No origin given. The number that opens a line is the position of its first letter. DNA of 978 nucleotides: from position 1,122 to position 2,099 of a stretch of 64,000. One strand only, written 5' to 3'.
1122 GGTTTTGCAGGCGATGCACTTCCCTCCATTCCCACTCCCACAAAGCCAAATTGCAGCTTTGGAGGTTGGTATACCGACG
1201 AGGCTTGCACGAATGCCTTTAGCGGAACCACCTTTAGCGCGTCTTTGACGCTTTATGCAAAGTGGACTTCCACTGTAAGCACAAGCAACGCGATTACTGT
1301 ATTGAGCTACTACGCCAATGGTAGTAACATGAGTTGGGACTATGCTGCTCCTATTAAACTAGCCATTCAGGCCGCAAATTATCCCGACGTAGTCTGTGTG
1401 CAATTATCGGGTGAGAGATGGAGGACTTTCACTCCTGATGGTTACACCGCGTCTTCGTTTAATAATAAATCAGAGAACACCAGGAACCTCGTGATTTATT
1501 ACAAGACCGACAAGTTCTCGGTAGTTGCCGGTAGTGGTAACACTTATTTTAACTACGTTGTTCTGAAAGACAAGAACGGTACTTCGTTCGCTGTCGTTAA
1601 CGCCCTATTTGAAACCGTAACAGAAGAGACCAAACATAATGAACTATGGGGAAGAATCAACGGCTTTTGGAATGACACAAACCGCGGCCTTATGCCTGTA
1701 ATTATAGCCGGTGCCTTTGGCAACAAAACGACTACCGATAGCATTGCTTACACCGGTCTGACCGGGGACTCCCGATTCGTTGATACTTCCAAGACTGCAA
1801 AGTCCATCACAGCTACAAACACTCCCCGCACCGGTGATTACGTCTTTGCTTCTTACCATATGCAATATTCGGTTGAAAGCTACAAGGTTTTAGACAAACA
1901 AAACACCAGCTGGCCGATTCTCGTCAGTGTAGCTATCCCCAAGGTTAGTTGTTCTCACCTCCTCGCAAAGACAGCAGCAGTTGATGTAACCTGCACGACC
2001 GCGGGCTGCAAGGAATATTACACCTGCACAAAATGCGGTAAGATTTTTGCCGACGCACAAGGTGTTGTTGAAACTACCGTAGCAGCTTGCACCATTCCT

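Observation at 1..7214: Giant exported protein made of three [Cys-repeat]-[List-Bact repeat]-[EEP] modules in which two EEP domains are catalytically dead and only the last is intact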

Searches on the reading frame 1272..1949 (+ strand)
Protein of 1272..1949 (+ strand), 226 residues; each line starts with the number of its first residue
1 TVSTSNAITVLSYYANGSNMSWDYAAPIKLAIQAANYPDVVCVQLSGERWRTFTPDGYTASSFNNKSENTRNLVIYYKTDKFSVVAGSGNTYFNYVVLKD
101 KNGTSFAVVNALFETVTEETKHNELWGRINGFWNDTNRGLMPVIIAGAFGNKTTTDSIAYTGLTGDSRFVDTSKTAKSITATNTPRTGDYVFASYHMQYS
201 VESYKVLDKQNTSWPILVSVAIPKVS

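Call 6: search_protein_families(library=pfam, proteins=[window:1272-1949:+], max_evalue=10)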
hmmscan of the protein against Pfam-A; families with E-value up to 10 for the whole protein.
window:1272-1949:+ (226 aa): 0 families

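Call 13: search_protein_families(library=ncbifam, proteins=[window:1272-1949:+], max_evalue=1)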
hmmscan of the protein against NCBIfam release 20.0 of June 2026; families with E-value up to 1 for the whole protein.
window:1272-1949:+ (226 aa): 0 families

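Call 14: find_homologous_proteins(query=A1, max_evalue=0.001)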
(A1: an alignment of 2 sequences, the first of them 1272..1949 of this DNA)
Query A1 (2 sequences) (226 aa, profile of the alignment): 3 proteins with E <= 0.001 among 1940 candidates.
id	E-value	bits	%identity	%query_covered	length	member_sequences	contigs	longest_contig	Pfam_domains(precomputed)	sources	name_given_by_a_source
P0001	5.4e-73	263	50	98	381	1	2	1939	-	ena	-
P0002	6.7e-73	263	48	99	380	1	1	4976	PF09479.17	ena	-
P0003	4.9e-71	257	48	98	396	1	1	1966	PF09479.17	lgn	-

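Call 26: predict_structure(alignment_id=A2)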
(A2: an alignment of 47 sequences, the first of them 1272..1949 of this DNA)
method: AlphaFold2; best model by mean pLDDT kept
length: 226 residues; sequences in the alignment: 47
mean_pLDDT: 88.6   pTM: 0.89
mean pLDDT of the five models: 88.6, 88.1, 86.4, 86.3, 85.8
residues with pLDDT >= 90: 143; 70-90: 64; 50-70: 19; < 50: 0
segments of 3 or more residues with pLDDT < 50: none
pLDDT, mean of each block of 10 residues (from residue 1): 79 83 79 95 89 90 64 92 93 93 94 93 89 77 95 95 94 96 85 96 91 91 84
secondary structure, 60 per line:
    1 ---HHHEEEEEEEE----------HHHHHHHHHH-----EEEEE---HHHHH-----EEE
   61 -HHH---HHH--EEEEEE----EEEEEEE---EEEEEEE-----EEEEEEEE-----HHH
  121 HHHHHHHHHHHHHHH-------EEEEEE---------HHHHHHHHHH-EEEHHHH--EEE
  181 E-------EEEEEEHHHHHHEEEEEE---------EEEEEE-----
elements in order: E7-14 H25-34 E40-44 H48-52 E58-60 E73-78 E83-89 E93-99 E105-112 H118-135 E143-148 H158-167 E169-171 H172-175 E178-181 E189-194 H195-200 E201-206 E216-221

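Call 28: find_related_loci(query=A3, collection=genome_contigs, flank=10000)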
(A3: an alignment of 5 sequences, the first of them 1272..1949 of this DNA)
Query A3 (226 aa) in genome_contigs; peptide patterns used: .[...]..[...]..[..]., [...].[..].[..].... (x = any residue, [..] = any of these).
37 stretches matched a pattern, but none encodes a relative of the query by tblastn (E <= 1e-3).

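Call 29: find_related_loci(query=A3, collection=viral_contigs, flank=10000)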
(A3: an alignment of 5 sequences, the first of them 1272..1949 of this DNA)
Query A3 (226 aa) in viral_contigs; peptide patterns used: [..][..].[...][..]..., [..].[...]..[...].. (x = any residue, [..] = any of these).
71 stretches matched a pattern, but none encodes a relative of the query by tblastn (E <= 1e-3).

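Call 30: fold_search(model_id=the predicted structure, library=pdb)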
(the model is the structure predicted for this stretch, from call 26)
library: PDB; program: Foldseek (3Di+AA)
matches with E <= 10: 1122; with E <= 0.001: 203
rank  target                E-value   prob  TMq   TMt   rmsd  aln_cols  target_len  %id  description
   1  3mpr_B                3.4e-14  1.00  0.76  0.65   3.8       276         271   16  Crystal Structure of endonuclease/exonuclease/phosphatase family protein from Bacteroides thetaiotaomicron, Northeast  (released 2010-05-26)
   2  3mpr_C                4.0e-14  1.00  0.79  0.65   3.3       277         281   15  Crystal Structure of endonuclease/exonuclease/phosphatase family protein from Bacteroides thetaiotaomicron, Northeast  (released 2010-05-26)
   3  3mpr_A                8.0e-14  1.00  0.78  0.63   3.8       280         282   15  Crystal Structure of endonuclease/exonuclease/phosphatase family protein from Bacteroides thetaiotaomicron, Northeast  (released 2010-05-26)
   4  3mpr_D                9.1e-14  1.00  0.77  0.64   3.9       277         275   16  Crystal Structure of endonuclease/exonuclease/phosphatase family protein from Bacteroides thetaiotaomicron, Northeast  (released 2010-05-26)
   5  3g6s                  1.7e-13  1.00  0.74  0.65   4.2       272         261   16  Crystal structure of the endonuclease/exonuclease/phosphatase (BVU_0621) from Bacteroides vulgatus. Northeast Structural (released 2009-02-17)
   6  4c1r_A                1.0e-12  1.00  0.75  0.64   3.8       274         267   16  Bacteroides thetaiotaomicron VPI-5482 mannosyl-6-phosphatase Bt3783 (released 2013-11-13)
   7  3l1w_A                6.4e-12  1.00  0.71  0.64   4.0       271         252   12  The crystal structure of a functionally unknown conserved protein from Enterococcus faecalis V583 (released 2010-01-12)
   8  4gyz_C                4.1e-11  1.00  0.64  0.59   5.4       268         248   14  Mus Musculus Tdp2 Bound to dAMP and Mg2+ (released 2012-10-31)
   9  6bt2_B                5.7e-11  1.00  0.70  0.59   5.3       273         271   15  Structure of the human Nocturnin catalytic domain with bound sulfate anion (released 2018-05-16)
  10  5inn_A                6.8e-11  1.00  0.65  0.61   5.5       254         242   14  Mouse Tdp2 D358N protein, apo state with increased disorder amongst variable DNA-binding grasp conformations (released 2016-04-27)
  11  5inn_D                7.3e-11  1.00  0.67  0.62   5.3       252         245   14  Mouse Tdp2 D358N protein, apo state with increased disorder amongst variable DNA-binding grasp conformations (released 2016-04-27)
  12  5inn_B                8.2e-11  1.00  0.67  0.65   4.7       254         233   15  Mouse Tdp2 D358N protein, apo state with increased disorder amongst variable DNA-binding grasp conformations (released 2016-04-27)
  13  4gyz_D                8.8e-11  1.00  0.65  0.63   5.1       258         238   14  Mus Musculus Tdp2 Bound to dAMP and Mg2+ (released 2012-10-31)
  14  5inm_B                9.3e-11  1.00  0.63  0.60   5.5       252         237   14  Mouse Tdp2 protein, apo state with variable DNA-binding grasp conformations (released 2016-04-27)
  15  6bt2_A                9.9e-11  1.00  0.70  0.60   4.7       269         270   16  Structure of the human Nocturnin catalytic domain with bound sulfate anion (released 2018-05-16)
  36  4jg3                  9.4e-10  1.00  0.60  0.53   5.6       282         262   12  Crystal structure of catabolite repression control protein (crc) from Pseudomonas aeruginosa (released 2013-06-26)
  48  1atn_D                2.9e-09  1.00  0.64  0.58   5.7       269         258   14  Atomic structure of the actin:DNASE I complex (released 1992-07-15)
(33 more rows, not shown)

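Call 32: search_solved_structures(query=A3, max_evalue=10, show_alignments=1)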
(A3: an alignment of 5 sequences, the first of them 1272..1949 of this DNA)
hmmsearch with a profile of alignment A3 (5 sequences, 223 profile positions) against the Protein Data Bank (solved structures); distinct sequences matched with E-value up to 10: 1.
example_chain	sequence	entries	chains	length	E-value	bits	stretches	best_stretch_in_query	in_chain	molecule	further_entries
3g6s_A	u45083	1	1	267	0.0031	20.1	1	94-180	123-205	Putative endonuclease/exonuclease/phosphatase family protein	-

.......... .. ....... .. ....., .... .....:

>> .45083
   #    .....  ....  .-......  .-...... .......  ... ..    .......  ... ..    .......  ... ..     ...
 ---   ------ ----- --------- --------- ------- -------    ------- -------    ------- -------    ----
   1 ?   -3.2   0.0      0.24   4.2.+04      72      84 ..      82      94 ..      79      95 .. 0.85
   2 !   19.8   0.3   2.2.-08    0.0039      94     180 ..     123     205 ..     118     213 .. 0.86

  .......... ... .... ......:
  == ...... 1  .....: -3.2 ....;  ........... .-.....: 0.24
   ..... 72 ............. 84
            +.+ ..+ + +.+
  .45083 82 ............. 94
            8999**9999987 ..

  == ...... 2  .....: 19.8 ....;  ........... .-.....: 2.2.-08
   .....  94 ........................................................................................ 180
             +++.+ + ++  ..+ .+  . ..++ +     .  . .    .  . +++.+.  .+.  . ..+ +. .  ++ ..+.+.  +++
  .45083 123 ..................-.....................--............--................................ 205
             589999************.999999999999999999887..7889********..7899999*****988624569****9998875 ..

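Call 43: find_encoding_contigs(protein=P0002, flank=10000)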
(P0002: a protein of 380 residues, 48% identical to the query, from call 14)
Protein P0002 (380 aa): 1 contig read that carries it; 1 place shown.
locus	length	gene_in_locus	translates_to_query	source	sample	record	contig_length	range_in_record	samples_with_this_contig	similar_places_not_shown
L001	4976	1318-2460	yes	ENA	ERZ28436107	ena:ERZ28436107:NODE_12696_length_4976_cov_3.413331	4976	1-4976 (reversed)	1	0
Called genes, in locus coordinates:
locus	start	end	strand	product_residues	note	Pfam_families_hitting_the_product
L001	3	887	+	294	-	?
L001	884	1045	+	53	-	-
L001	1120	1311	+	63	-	-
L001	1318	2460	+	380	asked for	PF09479:Flg_new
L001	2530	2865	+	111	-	-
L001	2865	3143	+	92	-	-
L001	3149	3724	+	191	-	-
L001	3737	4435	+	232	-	-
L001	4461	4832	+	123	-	-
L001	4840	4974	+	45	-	?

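Call 44: search_protein_families(library=phrogs, proteins=[L001:3-887:+, L001:884-1045:+, L001:1120-1311:+, P0002, L001:2530-2865:+, L001:2865-3143:+, L001:3149-3724:+, L001:3737-4435:+, L001:4461-4832:+, P0001], max_evalue=0.001)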
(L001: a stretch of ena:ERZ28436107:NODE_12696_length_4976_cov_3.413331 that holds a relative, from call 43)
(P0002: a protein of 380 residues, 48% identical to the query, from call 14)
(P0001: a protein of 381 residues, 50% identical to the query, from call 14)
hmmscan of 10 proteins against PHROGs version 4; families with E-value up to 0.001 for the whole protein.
L001:3-887:+ (294 aa): 14 families
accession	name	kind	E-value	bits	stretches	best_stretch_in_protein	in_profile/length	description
phrog_115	-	head and packaging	1.7e-55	190.4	1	4-258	184-430/665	minor head protein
phrog_4728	-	head and packaging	2.3e-36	126.7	1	8-176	166-338/591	head morphogenesis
phrog_595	-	head and packaging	2e-33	117.5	1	4-181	163-341/513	head maturation protease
phrog_2841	-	head and packaging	2.2e-32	113.8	1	10-173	177-337/525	minor head protein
phrog_19443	-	head and packaging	1.8e-22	80.6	1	4-170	146-311/579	minor head protein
phrog_7625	-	head and packaging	4e-15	56.7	1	14-140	119-247/504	head morphogenesis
phrog_1657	-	head and packaging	2e-14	54.6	1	14-163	147-312/337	head morphogenesis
phrog_6577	-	unknown function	3e-14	53.3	1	17-148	106-237/1066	-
phrog_2494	-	head and packaging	5.6e-07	30.2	1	99-246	179-324/399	minor head protein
phrog_241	-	head and packaging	9.1e-06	26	1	21-146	148-278/679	head morphogenesis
phrog_4611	-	head and packaging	7.6e-05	22.2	1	69-165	192-296/710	minor head protein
phrog_35295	-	unknown function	0.00027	20.7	0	15-55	143-183/794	-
phrog_2662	-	head and packaging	0.00039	20.1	1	26-138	587-705/717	portal protein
phrog_1522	-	head and packaging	0.00068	19.9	1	64-146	144-223/591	head maturation protease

L001:884-1045:+ (53 aa): 1 family
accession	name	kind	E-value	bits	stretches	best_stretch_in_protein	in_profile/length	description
phrog_34144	-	unknown function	1.6e-18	67.7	1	1-52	3-63/63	-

L001:1120-1311:+ (63 aa): 0 families

P0002 (380 aa): 0 families

L001:2530-2865:+ (111 aa): 1 family
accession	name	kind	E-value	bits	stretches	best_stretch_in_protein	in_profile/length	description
phrog_1084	-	unknown function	2.6e-11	44.7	1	9-99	9-105/123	unknown function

L001:2865-3143:+ (92 aa): 1 family
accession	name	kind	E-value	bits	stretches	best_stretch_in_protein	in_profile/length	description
phrog_31538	-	unknown function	3.3e-17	63.9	1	41-91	58-108/109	-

L001:3149-3724:+ (191 aa): 3 families
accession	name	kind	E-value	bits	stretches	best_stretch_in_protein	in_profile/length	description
phrog_13589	-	unknown function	5e-55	187.9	1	1-190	737-937/1042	-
phrog_38337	-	unknown function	3e-13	50.3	1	46-135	301-390/622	-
phrog_31573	-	unknown function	8.8e-05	22.9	1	1-44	1-44/382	-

L001:3737-4435:+ (232 aa): 1 family
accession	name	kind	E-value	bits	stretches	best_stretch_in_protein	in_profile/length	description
phrog_31573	-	unknown function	1.4e-06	28.8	1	1-43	1-43/382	-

L001:4461-4832:+ (123 aa): 0 families

P0001 (381 aa): 0 families

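Call 45: search_protein_representatives(alignment_id=A3)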
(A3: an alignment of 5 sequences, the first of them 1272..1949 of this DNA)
Query: 5 sequences, 223 profile positions. Proteins with E-value up to 0.001 (for the whole library): 55; up to 1e-10: 13; up to 1e-30: 11. The best 55 are listed.
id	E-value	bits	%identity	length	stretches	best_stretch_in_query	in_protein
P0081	3.6e-230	775.4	-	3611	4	2-223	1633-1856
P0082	1.7e-203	688.2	-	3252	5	2-222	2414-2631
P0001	7.2e-121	418.0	-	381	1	2-223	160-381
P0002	1.7e-117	406.9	-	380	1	1-223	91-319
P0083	2.3e-100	350.9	-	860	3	11-221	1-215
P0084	4.2e-81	287.9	-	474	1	1-223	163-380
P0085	3.3e-61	222.9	-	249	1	53-223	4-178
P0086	4.3e-49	183.2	-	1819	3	1-222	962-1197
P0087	2.9e-48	180.5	-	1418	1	3-207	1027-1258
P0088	6.0e-43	163.1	-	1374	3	1-222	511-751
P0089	1.4e-32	129.2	-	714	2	5-223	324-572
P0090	1.7e-15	73.3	-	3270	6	70-193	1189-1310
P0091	5.1e-13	65.3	-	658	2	81-223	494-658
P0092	1.6e-10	57.1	-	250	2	74-207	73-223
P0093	2.9e-09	53.0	-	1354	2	83-223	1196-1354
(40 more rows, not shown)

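Call 50: search_protein_families(library=pfam, proteins=[P0090, P0086, P0088], max_evalue=0.01)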
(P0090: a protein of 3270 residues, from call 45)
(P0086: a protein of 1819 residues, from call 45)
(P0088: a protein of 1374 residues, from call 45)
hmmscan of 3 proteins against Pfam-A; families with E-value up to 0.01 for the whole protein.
P0090 (3270 aa): 3 families
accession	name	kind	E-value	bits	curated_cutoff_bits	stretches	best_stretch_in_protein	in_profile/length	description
PF13472.12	Lipase_GDSL_2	-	2.7e-18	67.5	32.9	1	2200-2384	1-178/178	GDSL-like Lipase/Acylhydrolase family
PF03372.29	Exo_endo_phos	-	1.2e-13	51.7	24.5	1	1518-1663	18-154/225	Endonuclease/Exonuclease/phosphatase family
PF00657.28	Lipase_GDSL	-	2.3e-07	31.6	23.6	1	2198-2385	1-204/208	GDSL-like Lipase/Acylhydrolase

P0086 (1819 aa): 3 families
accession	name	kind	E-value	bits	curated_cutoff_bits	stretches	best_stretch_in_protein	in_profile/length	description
PF03372.29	Exo_endo_phos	-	1.1e-23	84.5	24.5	2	1548-1807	1-225/225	Endonuclease/Exonuclease/phosphatase family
PF09479.16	Flg_new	-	3e-12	46.9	27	2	900-958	2-63/65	Listeria-Bacteroides repeat domain (List_Bact_rpt)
PF14529.12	Exo_endo_phos_2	-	1.5e-06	28.5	27.4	1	1705-1810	15-116/117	Endonuclease-reverse transcriptase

P0088 (1374 aa): 3 families
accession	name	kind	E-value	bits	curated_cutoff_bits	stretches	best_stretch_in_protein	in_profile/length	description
PF03372.29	Exo_endo_phos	-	1.6e-16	61.1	24.5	2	1121-1365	17-225/225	Endonuclease/Exonuclease/phosphatase family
PF09479.16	Flg_new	-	1.5e-15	57.5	27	2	449-509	2-65/65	Listeria-Bacteroides repeat domain (List_Bact_rpt)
PF14529.12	Exo_endo_phos_2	-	4.5e-05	23.7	27.4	1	1260-1368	13-116/117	Endonuclease-reverse transcriptase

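Call 51: find_encoding_contigs(protein=P0081, flank=6000, max_places=4)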
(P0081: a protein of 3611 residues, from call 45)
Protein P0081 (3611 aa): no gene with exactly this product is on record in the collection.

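Call 52: find_encoding_contigs(protein=P0001, flank=6000, max_places=4)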
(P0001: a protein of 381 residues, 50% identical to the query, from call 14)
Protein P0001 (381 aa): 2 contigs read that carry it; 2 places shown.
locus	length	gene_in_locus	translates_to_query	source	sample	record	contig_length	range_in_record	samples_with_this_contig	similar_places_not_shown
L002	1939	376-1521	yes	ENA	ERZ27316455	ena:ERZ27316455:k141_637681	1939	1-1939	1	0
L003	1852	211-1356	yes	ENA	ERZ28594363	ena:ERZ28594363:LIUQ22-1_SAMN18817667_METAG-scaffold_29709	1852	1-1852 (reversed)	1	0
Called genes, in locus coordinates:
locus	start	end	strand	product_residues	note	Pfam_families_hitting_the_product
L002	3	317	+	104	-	?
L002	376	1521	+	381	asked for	-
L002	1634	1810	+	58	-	-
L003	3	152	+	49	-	?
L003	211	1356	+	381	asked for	-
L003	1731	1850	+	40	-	?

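Call 53: list_cluster_members(proteins=[P0081, P0082, P0090, P0086, P0088, P0083, P0084, P0087])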
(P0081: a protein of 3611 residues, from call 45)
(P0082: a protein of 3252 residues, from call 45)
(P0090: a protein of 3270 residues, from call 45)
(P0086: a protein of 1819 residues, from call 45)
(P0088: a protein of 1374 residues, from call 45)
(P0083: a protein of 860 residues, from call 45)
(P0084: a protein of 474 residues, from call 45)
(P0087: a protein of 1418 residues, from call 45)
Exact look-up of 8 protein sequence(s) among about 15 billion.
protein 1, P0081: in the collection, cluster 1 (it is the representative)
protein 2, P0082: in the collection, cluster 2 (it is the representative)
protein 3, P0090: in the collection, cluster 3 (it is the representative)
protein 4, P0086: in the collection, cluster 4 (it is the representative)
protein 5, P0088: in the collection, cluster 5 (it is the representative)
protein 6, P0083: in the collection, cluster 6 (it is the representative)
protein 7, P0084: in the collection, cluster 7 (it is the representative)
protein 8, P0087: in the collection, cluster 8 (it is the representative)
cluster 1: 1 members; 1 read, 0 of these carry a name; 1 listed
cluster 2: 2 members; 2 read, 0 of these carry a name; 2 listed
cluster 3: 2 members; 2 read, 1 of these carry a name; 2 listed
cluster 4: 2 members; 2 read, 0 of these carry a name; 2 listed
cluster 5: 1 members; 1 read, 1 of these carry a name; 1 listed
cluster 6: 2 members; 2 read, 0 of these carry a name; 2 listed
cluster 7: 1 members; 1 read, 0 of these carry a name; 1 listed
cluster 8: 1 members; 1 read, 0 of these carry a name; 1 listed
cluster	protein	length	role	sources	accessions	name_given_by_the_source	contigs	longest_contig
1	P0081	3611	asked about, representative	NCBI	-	-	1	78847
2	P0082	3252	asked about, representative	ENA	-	-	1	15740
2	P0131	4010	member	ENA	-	-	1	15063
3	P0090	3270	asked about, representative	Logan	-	-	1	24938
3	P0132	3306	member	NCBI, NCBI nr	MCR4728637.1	MAG: hypothetical protein K5796_08320 [Lachnospiraceae bacterium] | hypothetical protein [Lachnospiraceae bacterium]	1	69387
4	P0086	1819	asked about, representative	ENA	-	-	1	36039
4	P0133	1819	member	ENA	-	-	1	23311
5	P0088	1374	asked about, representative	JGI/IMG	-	uncharacterized repeat protein (TIGR02543 family)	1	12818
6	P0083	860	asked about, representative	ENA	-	-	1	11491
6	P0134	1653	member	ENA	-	-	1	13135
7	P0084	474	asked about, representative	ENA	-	-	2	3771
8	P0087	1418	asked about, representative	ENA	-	-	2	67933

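Call 54: find_encoding_contigs(protein=P0082, flank=3000, max_places=3)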
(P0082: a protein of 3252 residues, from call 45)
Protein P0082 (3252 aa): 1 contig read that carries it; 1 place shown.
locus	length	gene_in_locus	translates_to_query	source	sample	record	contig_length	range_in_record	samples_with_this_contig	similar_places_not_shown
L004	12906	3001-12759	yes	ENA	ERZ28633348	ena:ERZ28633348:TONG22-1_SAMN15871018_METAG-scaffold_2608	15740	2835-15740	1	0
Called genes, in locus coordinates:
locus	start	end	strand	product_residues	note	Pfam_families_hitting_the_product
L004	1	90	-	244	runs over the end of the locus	PF04298:Zn_peptidase_2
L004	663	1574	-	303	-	-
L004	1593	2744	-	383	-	-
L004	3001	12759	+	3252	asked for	PF09479:Flg_new, PF03372:Exo_endo_phos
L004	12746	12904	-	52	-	?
